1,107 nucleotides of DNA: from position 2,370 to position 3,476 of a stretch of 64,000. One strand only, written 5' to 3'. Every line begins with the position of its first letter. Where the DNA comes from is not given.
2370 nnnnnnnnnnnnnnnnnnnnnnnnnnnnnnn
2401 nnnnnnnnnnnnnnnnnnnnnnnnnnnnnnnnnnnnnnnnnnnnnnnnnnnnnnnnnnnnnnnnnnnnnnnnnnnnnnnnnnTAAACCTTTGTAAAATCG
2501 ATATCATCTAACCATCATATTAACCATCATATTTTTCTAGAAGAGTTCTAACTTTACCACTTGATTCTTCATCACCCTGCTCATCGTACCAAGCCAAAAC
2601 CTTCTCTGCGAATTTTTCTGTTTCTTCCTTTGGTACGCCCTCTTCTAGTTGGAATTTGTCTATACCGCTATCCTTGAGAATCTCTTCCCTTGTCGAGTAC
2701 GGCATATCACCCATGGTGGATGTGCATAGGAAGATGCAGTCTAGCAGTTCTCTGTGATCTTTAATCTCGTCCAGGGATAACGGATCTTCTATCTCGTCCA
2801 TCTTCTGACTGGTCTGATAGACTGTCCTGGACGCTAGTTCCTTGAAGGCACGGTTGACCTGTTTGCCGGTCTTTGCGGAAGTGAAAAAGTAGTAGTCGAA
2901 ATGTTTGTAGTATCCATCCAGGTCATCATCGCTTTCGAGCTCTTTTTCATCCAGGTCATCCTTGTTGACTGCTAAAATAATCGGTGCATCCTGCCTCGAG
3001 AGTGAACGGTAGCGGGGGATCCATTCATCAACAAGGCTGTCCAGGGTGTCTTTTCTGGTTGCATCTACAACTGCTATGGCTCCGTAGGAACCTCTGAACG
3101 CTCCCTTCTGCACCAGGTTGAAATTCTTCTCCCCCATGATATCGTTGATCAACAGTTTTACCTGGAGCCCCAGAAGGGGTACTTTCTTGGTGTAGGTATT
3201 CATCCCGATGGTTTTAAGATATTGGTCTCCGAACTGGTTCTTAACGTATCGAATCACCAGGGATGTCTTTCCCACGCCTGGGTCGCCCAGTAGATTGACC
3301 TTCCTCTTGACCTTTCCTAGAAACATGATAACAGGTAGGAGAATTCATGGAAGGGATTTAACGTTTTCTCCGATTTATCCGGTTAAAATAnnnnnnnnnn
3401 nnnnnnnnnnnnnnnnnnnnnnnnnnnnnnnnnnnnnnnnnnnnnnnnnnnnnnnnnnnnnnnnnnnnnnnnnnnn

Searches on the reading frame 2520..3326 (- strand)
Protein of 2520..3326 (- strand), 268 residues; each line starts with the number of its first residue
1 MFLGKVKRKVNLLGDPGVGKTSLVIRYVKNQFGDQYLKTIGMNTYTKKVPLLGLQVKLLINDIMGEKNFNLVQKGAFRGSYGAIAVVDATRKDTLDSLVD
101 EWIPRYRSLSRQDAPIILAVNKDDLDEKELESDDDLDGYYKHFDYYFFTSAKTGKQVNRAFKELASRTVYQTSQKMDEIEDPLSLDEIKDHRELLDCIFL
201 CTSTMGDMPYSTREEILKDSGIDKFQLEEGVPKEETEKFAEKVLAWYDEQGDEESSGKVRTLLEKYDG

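Call 3: search_protein_families(library=pfam, proteins=[window:2520-3326:-], max_evalue=1)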
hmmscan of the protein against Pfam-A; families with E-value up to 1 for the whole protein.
window:2520-3326:- (268 aa): 14 families
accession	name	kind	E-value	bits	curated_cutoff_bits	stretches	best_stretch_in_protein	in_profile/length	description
PF00071.28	Ras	-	2.6e-29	102.3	21.6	1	9-167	1-159/162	Ras family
PF08477.19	Roc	-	6.8e-19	68.7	27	1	9-124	1-119/119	Ras of Complex, Roc, domain of DAPkinase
PF00025.27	Arf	-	2.7e-06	27.4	22.3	1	7-162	14-168/174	ADP-ribosylation factor family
PF03193.22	RsgA_GTPase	-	0.0011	19.2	30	1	110-169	50-109/174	RsgA GTPase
PF13191.12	AAA_16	-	0.0027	18.6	32.6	1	10-120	27-138/167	AAA ATPase domain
PF03029.23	ATP_bind_1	-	0.0038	17.5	27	1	70-163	113-209/240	Conserved hypothetical ATP binding protein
PF00009.33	GTP_EFTU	-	0.005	16.9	26.5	1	55-158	68-176/188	Elongation factor Tu GTP binding domain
PF01926.29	MMR_HSR1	-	0.02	15.5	21.9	1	10-122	2-113/113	50S ribosome-binding GTPase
PF03266.21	NTPase_1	-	0.063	13.6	23.9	1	10-77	2-67/168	NTPase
PF20720.3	nSTAND3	-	0.12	12.5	27.2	1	8-72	18-83/155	Novel STAND NTPase 3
PF01077.27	NIR_SIR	-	0.12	12.2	27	1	229-261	102-134/158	Nitrite and sulphite reductase 4Fe-4S domain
PF17797.7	RL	-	0.15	12.4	22.8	1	77-101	45-69/71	RL domain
PF00004.35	AAA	-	0.18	12.7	21.2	1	12-42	3-32/131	ATPase family associated with various cellular activities (AAA)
PF07728.20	AAA_5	-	0.21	12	22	1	11-47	3-38/139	AAA domain (dynein-related subfamily)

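Call 4: search_protein_families(library=ncbifam, proteins=[window:2520-3326:-], max_evalue=1)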
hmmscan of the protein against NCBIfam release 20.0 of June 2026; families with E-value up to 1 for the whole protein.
window:2520-3326:- (268 aa): 8 families
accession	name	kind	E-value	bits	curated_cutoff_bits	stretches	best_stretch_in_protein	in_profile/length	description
TIGR00231.1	small_GTP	domain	9.6e-17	61.2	42.5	1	8-164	4-162/164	GTP-binding protein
NF000908.1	PRK00089.1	equivalog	0.0011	18.3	237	1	106-168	103-167/291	GTPase Era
TIGR03594.1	GTPase_EngA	equivalog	0.0012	17.9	306.7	1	108-172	103-164/432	ribosome biogenesis GTPase Der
TIGR00157.1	TIGR00157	equivalog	0.013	15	100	1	114-169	71-125/247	ribosome small subunit-dependent GTPase A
NF007071.0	PRK09518.1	equivalog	0.02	13.4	953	0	99-130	367-396/706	bifunctional cytidylate kinase/GTPase Der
NF010248.0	PRK13695.1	equivalog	0.055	13.2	156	1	8-44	4-39/180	NTPase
NF002828.0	PRK03003.1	equivalog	0.1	11.2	631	0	7-28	213-234/477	ribosome biogenesis GTPase Der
NF040586.1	FxSxx_TPR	equivalog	0.26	9.6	300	0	9-36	27-53/830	FxSxx-COOH system tetratricopeptide repeat protein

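Call 5: find_homologous_proteins(query=window:2520-3326:-)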
Query window:2520-3326:- (268 aa): 109 proteins with E <= 0.001 among 1019 candidates.
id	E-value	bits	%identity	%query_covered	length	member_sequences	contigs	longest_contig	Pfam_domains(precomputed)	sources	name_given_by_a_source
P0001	3.0e-162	556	92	100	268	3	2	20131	PF00025.28,PF08477.20,PF00071.29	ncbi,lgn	ncbi:MAG: Rab family GTPase [Thermoplasmata archaeon]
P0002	5.7e-114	398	66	99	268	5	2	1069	PF08477.20,PF00071.29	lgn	-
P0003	8.9e-112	391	68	95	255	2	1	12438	PF00025.28,PF08477.20,PF00071.29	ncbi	-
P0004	7.5e-110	385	68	95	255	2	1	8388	PF08477.20,PF00071.29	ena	-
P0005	1.2e-84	302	53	97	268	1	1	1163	PF00025.28,PF08477.20,PF00071.29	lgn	-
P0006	3.8e-84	300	53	99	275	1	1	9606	PF00025.28,PF08477.20,PF00009.34,PF00071.29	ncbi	-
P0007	1.6e-83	298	53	97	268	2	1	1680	PF00025.28,PF08477.20,PF00071.29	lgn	-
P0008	1.0e-82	296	53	98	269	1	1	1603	PF00025.28,PF08477.20,PF00071.29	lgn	-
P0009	2.8e-82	294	51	100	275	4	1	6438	PF00025.28,PF08477.20,PF00071.29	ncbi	ncbi:MAG: Rab family GTPase [Thermoplasmata archaeon]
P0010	9.2e-82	293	53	97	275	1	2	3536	PF00025.28,PF08477.20,PF03193.23,PF00071.29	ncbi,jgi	-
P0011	9.5e-82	293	68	74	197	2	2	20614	PF00071.29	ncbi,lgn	-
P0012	6.0e-81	290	51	98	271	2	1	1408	PF00025.28,PF08477.20,PF00009.34,PF00071.29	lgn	-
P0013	1.7e-80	288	51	98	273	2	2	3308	PF00025.28,PF08477.20,PF03193.23,PF00071.29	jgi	-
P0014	2.1e-79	285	52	98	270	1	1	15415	PF08477.20,PF00009.34,PF00071.29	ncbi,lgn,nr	ncbi:MAG: GTP-binding protein [Candidatus Thermoplasmatota archaeon]|nr:GTP-binding protein [Candida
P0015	2.7e-79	284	51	99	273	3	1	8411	PF00025.28,PF08477.20,PF00009.34,PF00071.29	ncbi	-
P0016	2.8e-79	284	53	97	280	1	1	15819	PF08477.20,PF00009.34,PF00071.29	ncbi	ncbi:MAG: Rab family GTPase [Candidatus Thermoplasmatota archaeon]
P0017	4.0e-79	284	51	97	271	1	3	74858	PF00025.28,PF08477.20,PF00009.34,PF00071.29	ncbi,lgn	-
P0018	4.4e-79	284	50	100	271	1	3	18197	PF00025.28,PF08477.20,PF00009.34,PF00071.29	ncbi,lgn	-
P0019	1.6e-78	282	50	99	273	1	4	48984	PF00025.28,PF08477.20,PF00009.34,PF00071.29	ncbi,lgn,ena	-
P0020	2.4e-78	281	52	98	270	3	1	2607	PF00025.28,PF08477.20,PF00071.29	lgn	-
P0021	2.8e-78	281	50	98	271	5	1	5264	PF00025.28,PF08477.20,PF00071.29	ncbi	-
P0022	3.0e-78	281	50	97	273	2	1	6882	PF00025.28,PF08477.20,PF00009.34,PF00071.29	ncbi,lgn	-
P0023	1.4e-77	279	50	98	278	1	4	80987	PF01926.30,PF08477.20,PF00009.34,PF00071.29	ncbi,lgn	-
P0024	2.5e-77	278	50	99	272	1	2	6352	PF00025.28,PF08477.20,PF00009.34,PF00071.29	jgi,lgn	-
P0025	4.4e-77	277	49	97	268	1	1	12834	PF00025.28,PF08477.20,PF00009.34,PF00071.29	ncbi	ncbi:MAG: Rab family GTPase [Thermoplasmatota archaeon]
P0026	4.9e-77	277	52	97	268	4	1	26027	PF08477.20,PF00071.29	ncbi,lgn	ncbi:MAG: Rab family GTPase [Candidatus Saliniplasma sp.]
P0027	8.1e-77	276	52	98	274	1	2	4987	PF00025.28,PF08477.20,PF00071.29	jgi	-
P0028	1.4e-76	276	52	93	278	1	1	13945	PF08477.20,PF00009.34,PF00071.29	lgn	-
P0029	2.1e-76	275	52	97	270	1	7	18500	PF00025.28,PF08477.20,PF00009.34,PF03193.23,PF00071.29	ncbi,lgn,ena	-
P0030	3.5e-76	274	52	93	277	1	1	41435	PF08477.20,PF00009.34,PF00071.29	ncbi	ncbi:MAG: Rab family GTPase [Candidatus Saliniplasma sp.]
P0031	1.6e-75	272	48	98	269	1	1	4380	PF08477.20,PF00071.29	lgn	-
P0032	4.5e-75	271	47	99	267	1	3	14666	PF08477.20,PF00071.29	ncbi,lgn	-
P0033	5.8e-75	270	50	97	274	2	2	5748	PF08477.20,PF00071.29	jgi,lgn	-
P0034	9.2e-75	270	49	100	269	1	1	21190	PF00025.28,PF08477.20,PF00071.29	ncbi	ncbi:MAG: GTP-binding protein [Candidatus Thermoplasmatota archaeon]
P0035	1.0e-74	269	50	97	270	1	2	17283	PF00025.28,PF08477.20,PF03193.23,PF00071.29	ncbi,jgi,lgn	-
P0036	1.6e-74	269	51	97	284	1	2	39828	PF00025.28,PF08477.20,PF00071.29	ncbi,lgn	-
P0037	1.7e-74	269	50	97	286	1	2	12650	PF00025.28,PF08477.20,PF00071.29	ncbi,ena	-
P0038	2.5e-74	268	48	98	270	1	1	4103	PF00025.28,PF08477.20,PF03193.23,PF00071.29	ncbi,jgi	-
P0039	2.6e-74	268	51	97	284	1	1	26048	PF00025.28,PF08477.20,PF00071.29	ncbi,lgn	-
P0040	2.8e-74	268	51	97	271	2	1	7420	PF00025.28,PF08477.20,PF00009.34,PF00071.29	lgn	-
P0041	3.1e-74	268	51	98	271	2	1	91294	PF00025.28,PF08477.20,PF00009.34,PF00071.29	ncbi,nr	ncbi:MAG: GTP-binding protein [Candidatus Thermoplasmatota archaeon]|nr:GTP-binding protein [Candida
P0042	3.3e-74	268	49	98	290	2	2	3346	PF00025.28,PF08477.20,PF00071.29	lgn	-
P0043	3.8e-74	268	49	97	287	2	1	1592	PF00025.28,PF08477.20,PF00071.29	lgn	-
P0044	5.9e-74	267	52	97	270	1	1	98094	PF00025.28,PF08477.20,PF00009.34,PF00071.29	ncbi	ncbi:MAG: Rab family GTPase [Thermoplasmata archaeon]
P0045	2.1e-73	265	53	90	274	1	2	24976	PF08477.20,PF00009.34,PF00071.29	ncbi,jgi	-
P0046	2.4e-73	265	50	97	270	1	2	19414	PF08477.20,PF00071.29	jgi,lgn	-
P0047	2.6e-73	265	48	98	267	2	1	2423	PF00025.28,PF08477.20,PF00009.34,PF03193.23,PF00071.29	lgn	-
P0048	3.7e-73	264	48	98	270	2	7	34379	PF00025.28,PF08477.20,PF00071.29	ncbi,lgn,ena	-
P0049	1.2e-72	263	47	97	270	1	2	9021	PF00025.28,PF08477.20,PF00071.29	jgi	-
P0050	1.8e-72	262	48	97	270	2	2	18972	PF08477.20,PF03193.23,PF00071.29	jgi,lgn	-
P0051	3.6e-72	261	49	98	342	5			PF12826.14,PF10391.16,PF14520.13,PF00025.28,PF08477.20,PF00009.34,PF00633.30,PF00071.29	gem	-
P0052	3.7e-72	261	50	98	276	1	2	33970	PF00025.28,PF08477.20,PF00071.29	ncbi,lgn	-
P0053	4.1e-72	261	46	97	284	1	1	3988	PF00025.28,PF08477.20,PF00071.29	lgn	-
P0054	7.1e-72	260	48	98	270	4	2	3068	PF00025.28,PF08477.20,PF00071.29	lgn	-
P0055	1.3e-71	259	49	97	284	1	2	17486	PF00025.28,PF08477.20,PF00009.34,PF00071.29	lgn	-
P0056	1.6e-71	259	47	98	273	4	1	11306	PF08477.20,PF00071.29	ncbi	-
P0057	1.7e-71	259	50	97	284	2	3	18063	PF00025.28,PF08477.20,PF03193.23,PF00071.29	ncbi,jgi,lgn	-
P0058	1.7e-71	259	50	94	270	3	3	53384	PF08477.20,PF00009.34,PF00071.29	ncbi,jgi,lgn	-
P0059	2.4e-71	258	49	97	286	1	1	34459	PF00025.28,PF08477.20,PF00071.29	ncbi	-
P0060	7.7e-71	257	49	98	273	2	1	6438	PF00025.28,PF08477.20,PF00071.29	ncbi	ncbi:MAG: Rab family GTPase [Thermoplasmata archaeon]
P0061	8.7e-71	257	49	97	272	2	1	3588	PF00025.28,PF08477.20,PF00009.34,PF03029.24,PF00071.29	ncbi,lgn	-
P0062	2.3e-70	255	50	97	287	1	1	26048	PF08477.20,PF03193.23,PF00071.29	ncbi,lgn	-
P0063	3.0e-70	255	48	97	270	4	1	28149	PF00025.28,PF08477.20,PF00071.29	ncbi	ncbi:MAG: Rab family GTPase [Candidatus Natronoplasma sp.]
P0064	3.7e-70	255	48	98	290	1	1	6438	PF00025.28,PF08477.20,PF00071.29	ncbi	ncbi:MAG: GTP-binding protein [Thermoplasmata archaeon]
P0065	4.6e-70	254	48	98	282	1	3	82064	PF08477.20,PF00071.29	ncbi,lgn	-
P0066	2.6e-69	252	47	97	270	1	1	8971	PF00025.28,PF08477.20,PF00009.34,PF03193.23,PF00071.29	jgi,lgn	-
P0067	4.6e-69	251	48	97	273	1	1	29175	PF08477.20,PF03193.23,PF00071.29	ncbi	-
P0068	4.8e-69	251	45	98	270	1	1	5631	PF08477.20,PF00071.29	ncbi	-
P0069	6.7e-69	250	48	97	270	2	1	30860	PF00025.28,PF08477.20,PF00071.29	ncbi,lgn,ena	-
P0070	7.1e-69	250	46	97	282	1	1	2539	PF08477.20,PF00071.29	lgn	-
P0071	7.5e-69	250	47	98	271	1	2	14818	PF00025.28,PF08477.20,PF00071.29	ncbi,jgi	-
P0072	1.2e-68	250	47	98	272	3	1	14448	PF08477.20,PF00071.29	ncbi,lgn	ncbi:MAG: Rab family GTPase [Thermoplasmata archaeon]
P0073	1.1e-67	246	47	97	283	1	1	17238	PF08477.20,PF03193.23,PF00071.29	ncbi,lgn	-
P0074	4.5e-67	244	47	99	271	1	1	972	PF08477.20,PF03029.24,PF00071.29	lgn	-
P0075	5.5e-67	244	43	99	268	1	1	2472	PF00025.28,PF08477.20,PF00071.29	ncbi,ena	-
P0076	1.0e-66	243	43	99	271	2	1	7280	PF00025.28,PF08477.20,PF00071.29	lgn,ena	-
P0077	2.7e-66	242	46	96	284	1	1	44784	PF08477.20,PF00071.29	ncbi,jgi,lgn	-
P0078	7.2e-66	241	48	97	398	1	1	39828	PF08477.20,PF00071.29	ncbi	-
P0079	7.4e-66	240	47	91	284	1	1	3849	PF08477.20,PF00071.29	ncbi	-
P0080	1.8e-65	239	46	97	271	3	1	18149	PF00025.28,PF08477.20,PF00009.34,PF00071.29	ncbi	-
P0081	1.8e-65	239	47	97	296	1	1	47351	PF08477.20,PF03193.23,PF00071.29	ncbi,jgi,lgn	-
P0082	5.7e-65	238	45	97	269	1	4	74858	PF00025.28,PF08477.20,PF00071.29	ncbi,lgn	-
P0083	5.4e-64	234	47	93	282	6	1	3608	PF08477.20,PF00071.29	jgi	-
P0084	1.1e-63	233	46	92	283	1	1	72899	PF08477.20,PF00071.29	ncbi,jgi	-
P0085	1.2e-63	233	47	89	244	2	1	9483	PF08477.20,PF00071.29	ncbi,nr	ncbi:MAG: GTP-binding protein, partial [Candidatus Thermoplasmatota archaeon]|nr:GTP-binding protein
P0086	5.8e-63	231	46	91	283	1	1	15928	PF08477.20,PF00071.29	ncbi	-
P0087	1.6e-62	230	46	97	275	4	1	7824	PF08477.20,PF00071.29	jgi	-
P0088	2.7e-62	229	49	90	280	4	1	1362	PF00025.28,PF08477.20,PF00071.29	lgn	-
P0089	3.0e-61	225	45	92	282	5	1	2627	PF08477.20,PF00071.29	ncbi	-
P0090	4.1e-61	225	46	97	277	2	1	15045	PF08477.20,PF00009.34,PF00071.29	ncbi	-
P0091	9.7e-61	224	46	92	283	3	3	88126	PF08477.20,PF00071.29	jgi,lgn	-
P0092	4.1e-60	222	46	97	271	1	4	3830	PF00025.28,PF08477.20,PF00071.29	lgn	-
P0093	1.1e-59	220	45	97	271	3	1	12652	PF00025.28,PF08477.20,PF03193.23,PF00071.29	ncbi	-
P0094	4.0e-59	218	44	93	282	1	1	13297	PF08477.20,PF00071.29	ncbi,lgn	ncbi:MAG: GTP-binding protein [Candidatus Saliniplasma sp.]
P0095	7.3e-59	218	45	97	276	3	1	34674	PF08477.20,PF00071.29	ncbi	-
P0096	3.8e-57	212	40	99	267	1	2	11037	PF00025.28,PF08477.20,PF00071.29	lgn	-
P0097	3.8e-56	209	46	92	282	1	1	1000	PF08477.20,PF00071.29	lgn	-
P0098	9.9e-55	204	42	97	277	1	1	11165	PF08477.20,PF00071.29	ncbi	-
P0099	8.0e-37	145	48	63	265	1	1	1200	PF00025.28,PF08477.20,PF00071.29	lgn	-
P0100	3.1e-27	114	40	68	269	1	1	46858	PF00025.28,PF08477.20,PF00009.34,PF03193.23,PF04670.19,PF00071.29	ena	-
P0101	1.8e-26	111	44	59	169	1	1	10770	PF00025.28,PF08477.20,PF00071.29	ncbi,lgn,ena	-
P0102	4.3e-26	110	42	59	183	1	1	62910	PF00025.28,PF08477.20,PF04670.19,PF00071.29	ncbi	ncbi:MAG: Rab family GTPase [Thermoplasmata archaeon]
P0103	6.0e-26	110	42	59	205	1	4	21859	PF00025.28,PF08477.20,PF04670.19,PF00071.29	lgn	-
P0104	1.8e-23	102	40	59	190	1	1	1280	PF01926.30,PF00025.28,PF08477.20,PF00009.34,PF04670.19,PF00071.29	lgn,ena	-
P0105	1.3e-22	99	40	59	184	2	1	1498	PF01926.30,PF00025.28,PF08477.20,PF00009.34,PF04670.19,PF00071.29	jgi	jgi:small GTP-binding protein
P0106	8.4e-21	93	40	60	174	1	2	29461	PF01926.30,PF00025.28,PF08477.20,PF03193.23,PF00071.29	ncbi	ncbi:MAG: Rab family GTPase [Candidatus Helarchaeota archaeon]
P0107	2.1e-20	91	34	61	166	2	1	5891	PF01926.30,PF00025.28,PF08477.20,PF00009.34,PF00071.29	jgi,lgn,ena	-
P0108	1.6e-13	69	30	60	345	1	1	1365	PF00025.28,PF08477.20,PF04670.19,PF00071.29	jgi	jgi:small GTP-binding protein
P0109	4.3e-7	48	31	44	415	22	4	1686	PF01926.30,PF00025.28,PF08477.20,PF03193.23,PF04670.19,PF00071.29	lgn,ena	-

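Call 6: find_encoding_contigs(protein=window:2520-3326:-, flank=6000, max_places=6)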
Protein window:2520-3326:- (268 aa): 4 contigs read that carry it; 3 places shown.
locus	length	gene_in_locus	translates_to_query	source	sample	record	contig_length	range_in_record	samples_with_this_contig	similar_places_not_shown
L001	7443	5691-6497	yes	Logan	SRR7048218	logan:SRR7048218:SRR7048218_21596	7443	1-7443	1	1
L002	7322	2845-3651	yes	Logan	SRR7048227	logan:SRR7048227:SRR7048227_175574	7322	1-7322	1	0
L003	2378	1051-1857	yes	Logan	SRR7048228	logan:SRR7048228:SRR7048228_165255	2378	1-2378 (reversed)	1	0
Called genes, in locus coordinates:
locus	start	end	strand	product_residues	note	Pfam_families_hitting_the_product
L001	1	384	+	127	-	?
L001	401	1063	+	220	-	PF00578:AhpC-TSA, PF08534:Redoxin, PF10417:1-cysPrx_C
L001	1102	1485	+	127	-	PF06397:Desulfoferrod_N, PF01880:Desulfoferrodox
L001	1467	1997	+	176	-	PF02915:Rubrerythrin, PF21349:RUBY_RBDX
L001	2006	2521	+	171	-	PF00210:Ferritin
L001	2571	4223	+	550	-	PF01558:POR, PF01855:POR_N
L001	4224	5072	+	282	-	PF02775:TPP_enzyme_C, PF12367:PFO_beta_C (weak)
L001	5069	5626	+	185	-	PF14512:TM1586_NiRdase (faint), PF00881:Nitroreductase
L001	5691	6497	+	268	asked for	PF00025:Arf (weak), PF00071:Ras, PF08477:Roc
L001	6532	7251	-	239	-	PF00072:Response_reg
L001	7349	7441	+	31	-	?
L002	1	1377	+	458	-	?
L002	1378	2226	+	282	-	PF02775:TPP_enzyme_C, PF12367:PFO_beta_C (weak)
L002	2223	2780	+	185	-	PF14512:TM1586_NiRdase (faint), PF00881:Nitroreductase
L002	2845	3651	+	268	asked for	PF00025:Arf (weak), PF00071:Ras, PF08477:Roc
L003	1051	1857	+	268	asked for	PF00025:Arf (weak), PF00071:Ras, PF08477:Roc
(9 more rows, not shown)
